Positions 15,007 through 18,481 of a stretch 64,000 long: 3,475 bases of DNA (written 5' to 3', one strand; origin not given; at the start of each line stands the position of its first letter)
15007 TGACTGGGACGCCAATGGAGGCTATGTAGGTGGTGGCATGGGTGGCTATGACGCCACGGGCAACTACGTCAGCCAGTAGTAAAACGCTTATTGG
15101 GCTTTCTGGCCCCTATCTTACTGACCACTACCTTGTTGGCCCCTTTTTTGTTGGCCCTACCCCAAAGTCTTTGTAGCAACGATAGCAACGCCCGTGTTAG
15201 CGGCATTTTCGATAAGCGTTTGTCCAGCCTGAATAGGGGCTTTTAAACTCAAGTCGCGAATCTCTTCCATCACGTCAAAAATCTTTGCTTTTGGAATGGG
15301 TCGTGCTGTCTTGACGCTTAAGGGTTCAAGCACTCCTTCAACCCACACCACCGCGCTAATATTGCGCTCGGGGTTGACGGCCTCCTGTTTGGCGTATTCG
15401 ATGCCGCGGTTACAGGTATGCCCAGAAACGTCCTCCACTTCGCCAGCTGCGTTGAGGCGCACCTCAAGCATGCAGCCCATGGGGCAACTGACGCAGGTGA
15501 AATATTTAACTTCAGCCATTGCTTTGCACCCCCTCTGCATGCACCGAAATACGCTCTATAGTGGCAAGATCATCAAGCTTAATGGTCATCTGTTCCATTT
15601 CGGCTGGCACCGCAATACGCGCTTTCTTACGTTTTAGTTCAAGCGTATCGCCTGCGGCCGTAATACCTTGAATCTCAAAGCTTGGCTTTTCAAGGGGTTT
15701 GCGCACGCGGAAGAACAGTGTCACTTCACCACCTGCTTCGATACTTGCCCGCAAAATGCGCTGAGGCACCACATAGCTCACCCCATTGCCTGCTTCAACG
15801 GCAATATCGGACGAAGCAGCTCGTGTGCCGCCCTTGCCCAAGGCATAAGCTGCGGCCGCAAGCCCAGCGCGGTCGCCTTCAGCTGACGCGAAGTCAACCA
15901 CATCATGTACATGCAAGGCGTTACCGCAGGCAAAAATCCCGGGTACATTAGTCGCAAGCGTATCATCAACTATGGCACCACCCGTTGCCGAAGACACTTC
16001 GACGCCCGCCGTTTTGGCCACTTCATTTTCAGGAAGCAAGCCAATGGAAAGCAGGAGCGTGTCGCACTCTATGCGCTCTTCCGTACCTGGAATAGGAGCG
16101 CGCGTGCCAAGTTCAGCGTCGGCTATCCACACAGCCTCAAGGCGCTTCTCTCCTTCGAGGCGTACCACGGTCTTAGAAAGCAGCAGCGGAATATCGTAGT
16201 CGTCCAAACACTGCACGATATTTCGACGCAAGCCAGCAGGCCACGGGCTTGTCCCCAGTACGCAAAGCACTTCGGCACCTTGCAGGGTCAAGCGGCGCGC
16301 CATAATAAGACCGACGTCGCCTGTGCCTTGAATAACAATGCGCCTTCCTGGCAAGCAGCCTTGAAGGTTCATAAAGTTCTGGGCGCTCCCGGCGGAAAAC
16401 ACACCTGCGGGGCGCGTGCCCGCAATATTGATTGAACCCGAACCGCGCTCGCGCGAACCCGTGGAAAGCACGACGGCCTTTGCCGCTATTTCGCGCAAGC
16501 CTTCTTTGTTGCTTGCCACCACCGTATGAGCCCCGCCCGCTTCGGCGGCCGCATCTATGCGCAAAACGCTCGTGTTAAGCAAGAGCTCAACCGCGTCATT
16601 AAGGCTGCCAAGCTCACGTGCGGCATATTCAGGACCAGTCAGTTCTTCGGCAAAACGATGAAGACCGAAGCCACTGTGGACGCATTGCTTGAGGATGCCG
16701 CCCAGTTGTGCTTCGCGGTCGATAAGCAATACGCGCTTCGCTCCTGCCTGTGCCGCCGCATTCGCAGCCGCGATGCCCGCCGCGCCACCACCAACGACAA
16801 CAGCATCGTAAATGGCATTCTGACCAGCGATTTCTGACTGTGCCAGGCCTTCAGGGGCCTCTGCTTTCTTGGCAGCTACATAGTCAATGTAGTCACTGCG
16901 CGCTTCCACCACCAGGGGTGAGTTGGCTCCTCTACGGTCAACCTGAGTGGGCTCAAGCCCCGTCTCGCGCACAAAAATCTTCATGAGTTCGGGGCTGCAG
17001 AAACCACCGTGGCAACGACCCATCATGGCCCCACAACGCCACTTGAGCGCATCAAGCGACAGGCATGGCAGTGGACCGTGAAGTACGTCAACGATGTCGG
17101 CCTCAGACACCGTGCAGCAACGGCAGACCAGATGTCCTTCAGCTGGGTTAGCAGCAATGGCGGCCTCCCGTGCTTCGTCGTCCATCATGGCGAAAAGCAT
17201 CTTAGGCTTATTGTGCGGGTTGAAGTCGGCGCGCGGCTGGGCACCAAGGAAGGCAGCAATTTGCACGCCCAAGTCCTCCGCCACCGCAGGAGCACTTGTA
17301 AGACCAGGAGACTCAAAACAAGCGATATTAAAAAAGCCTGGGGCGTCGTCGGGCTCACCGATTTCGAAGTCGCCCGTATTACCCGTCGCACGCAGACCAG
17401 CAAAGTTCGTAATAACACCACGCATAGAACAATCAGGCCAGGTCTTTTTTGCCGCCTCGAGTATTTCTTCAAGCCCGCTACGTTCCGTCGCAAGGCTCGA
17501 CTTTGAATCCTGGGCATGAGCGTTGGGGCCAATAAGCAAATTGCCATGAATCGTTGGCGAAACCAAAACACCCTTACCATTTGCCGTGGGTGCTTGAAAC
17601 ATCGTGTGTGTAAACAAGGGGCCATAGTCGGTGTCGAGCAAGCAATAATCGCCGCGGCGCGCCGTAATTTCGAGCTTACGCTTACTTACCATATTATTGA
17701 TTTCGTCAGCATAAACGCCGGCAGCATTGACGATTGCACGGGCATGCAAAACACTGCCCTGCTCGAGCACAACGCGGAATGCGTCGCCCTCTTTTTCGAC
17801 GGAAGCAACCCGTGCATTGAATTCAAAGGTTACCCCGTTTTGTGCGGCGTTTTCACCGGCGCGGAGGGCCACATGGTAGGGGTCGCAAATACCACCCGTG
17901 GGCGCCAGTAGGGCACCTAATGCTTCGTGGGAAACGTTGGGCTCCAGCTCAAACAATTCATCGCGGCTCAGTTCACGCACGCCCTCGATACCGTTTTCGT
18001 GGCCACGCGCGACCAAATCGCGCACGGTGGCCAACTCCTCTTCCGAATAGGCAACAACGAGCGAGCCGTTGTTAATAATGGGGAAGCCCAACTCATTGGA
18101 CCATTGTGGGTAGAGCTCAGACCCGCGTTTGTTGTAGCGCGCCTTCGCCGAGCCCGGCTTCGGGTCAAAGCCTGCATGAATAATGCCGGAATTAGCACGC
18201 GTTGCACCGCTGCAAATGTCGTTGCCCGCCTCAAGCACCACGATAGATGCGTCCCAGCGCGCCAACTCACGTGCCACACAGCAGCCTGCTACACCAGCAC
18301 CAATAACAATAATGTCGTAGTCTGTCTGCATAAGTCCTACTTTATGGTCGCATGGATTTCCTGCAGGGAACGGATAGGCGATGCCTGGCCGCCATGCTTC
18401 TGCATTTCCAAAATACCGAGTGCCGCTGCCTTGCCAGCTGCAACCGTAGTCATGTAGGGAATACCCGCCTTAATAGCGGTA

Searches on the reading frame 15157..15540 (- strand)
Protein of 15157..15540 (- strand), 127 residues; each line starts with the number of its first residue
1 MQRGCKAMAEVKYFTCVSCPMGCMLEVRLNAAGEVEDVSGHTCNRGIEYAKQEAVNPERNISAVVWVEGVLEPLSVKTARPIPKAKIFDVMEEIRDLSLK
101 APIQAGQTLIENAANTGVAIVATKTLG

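Call 87: search_protein_families(library=pfam, proteins=[window:15157-15540:-], max_evalue=0.0001)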
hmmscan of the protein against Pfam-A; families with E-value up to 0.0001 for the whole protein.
window:15157-15540:- (127 aa): 1 family
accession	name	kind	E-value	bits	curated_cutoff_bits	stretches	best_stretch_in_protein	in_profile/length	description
PF07892.16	DUF1667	-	4.5e-28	97.5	27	1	45-124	2-82/82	Protein of unknown function (DUF1667)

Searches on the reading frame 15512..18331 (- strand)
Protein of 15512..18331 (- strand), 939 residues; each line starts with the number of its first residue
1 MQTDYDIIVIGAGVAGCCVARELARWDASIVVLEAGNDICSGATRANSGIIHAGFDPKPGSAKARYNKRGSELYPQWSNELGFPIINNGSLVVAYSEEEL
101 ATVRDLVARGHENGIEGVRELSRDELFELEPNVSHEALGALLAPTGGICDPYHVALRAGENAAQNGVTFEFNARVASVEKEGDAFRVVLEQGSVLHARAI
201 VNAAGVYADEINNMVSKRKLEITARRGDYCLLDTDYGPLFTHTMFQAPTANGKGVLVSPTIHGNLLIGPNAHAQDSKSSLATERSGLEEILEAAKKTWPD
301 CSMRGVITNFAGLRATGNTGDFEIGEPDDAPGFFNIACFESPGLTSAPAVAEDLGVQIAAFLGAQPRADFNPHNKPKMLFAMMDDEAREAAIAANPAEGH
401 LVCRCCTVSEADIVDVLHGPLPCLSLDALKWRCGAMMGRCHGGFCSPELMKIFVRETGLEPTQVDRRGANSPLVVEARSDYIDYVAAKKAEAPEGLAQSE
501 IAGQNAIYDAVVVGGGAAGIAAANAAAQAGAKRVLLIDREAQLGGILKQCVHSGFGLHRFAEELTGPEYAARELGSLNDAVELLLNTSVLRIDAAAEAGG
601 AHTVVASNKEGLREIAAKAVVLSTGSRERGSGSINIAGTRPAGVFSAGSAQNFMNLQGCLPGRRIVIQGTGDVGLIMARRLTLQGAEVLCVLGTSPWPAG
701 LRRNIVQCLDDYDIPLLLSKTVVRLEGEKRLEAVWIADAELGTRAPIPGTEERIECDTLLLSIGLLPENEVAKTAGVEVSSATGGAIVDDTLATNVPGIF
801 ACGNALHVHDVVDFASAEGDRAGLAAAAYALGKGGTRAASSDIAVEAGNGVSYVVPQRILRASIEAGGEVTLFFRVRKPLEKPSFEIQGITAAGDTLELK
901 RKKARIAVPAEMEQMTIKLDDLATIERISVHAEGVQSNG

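Call 87: search_protein_families(library=pfam, proteins=[window:15512-18331:-], max_evalue=0.0001)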
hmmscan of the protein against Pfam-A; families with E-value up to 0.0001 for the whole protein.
window:15512-18331:- (939 aa): 11 families
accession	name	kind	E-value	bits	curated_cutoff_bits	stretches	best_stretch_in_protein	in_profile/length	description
PF01266.30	DAO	-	6.5e-73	246.7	27.9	1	6-353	1-349/353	FAD dependent oxidoreductase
PF07992.20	Pyr_redox_2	-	8.7e-44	150.5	26.1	1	508-818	1-290/291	Pyridine nucleotide-disulphide oxidoreductase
PF13738.12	Pyr_redox_3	-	1.9e-13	50.8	30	0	511-542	1-31/305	Pyridine nucleotide-disulphide oxidoreductase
PF13450.12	NAD_binding_8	-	4e-12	46.7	21.9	1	512-554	1-42/68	NAD(P)-binding Rossmann-like domain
PF00070.33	Pyr_redox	-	8.2e-12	45.9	22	0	510-544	2-35/82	Pyridine nucleotide-disulphide oxidoreductase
PF00890.30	FAD_binding_2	-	9.5e-12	45.2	20.4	0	509-545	1-36/414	FAD binding domain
PF12831.13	FAD_oxidored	-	1.5e-10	41.4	27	1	509-547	1-38/416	FAD dependent oxidoreductase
PF03486.20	HI0933_like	-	8.1e-09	35.7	50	0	509-561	2-50/244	HI0933-like protein Rossmann domain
PF05834.18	Lycopene_cycl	-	1.4e-07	31.4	23.4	0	6-42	1-39/380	Lycopene cyclase protein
PF01946.23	Thi4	-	7.2e-05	22.6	26.2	0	5-38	18-52/235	Thi4 family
PF01134.28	GIDA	-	8.4e-05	22.2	22.1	0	509-543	1-35/391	Glucose inhibited division protein A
